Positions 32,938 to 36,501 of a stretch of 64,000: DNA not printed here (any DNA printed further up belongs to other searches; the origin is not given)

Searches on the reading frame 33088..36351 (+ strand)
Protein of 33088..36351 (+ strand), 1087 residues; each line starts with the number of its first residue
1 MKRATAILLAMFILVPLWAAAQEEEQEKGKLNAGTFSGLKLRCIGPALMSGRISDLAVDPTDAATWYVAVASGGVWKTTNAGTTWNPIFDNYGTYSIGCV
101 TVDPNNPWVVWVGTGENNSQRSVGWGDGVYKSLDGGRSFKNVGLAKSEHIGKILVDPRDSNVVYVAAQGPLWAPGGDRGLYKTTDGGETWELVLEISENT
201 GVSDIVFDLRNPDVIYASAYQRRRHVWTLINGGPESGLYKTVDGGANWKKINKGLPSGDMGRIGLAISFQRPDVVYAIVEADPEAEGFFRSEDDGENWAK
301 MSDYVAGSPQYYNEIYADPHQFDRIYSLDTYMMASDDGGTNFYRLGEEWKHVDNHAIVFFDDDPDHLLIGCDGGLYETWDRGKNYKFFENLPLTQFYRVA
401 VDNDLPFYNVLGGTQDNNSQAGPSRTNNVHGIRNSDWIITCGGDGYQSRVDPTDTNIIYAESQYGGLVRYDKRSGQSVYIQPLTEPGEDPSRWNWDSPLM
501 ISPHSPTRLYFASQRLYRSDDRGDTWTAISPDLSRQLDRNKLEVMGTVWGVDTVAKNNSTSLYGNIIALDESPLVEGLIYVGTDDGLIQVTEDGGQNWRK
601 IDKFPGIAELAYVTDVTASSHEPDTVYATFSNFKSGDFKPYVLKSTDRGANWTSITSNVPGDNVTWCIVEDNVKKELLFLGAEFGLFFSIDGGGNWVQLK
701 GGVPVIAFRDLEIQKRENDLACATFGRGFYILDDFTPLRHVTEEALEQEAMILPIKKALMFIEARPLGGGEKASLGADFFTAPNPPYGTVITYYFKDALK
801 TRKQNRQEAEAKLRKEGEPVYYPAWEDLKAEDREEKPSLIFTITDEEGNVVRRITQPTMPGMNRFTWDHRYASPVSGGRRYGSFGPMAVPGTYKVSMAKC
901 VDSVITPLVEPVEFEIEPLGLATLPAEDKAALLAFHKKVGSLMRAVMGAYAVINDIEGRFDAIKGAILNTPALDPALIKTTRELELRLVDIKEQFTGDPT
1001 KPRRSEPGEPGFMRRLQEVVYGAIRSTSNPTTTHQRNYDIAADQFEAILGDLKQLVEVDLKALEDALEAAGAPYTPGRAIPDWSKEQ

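Call 64: search_protein_families(library=pfam, proteins=[window:33088-36351:+], max_evalue=0.00001)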
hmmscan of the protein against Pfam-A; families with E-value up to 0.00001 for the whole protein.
window:33088-36351:+ (1087 aa): 2 families
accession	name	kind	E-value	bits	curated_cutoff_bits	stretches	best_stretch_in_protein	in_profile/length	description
PF15902.12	Sortilin-Vps10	-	4.9e-28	98.5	33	1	129-254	3-115/446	Sortilin, neurotensin receptor 3,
PF02012.26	BNR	-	1.2e-10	40.2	27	0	181-192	1-12/12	BNR/Asp-box repeat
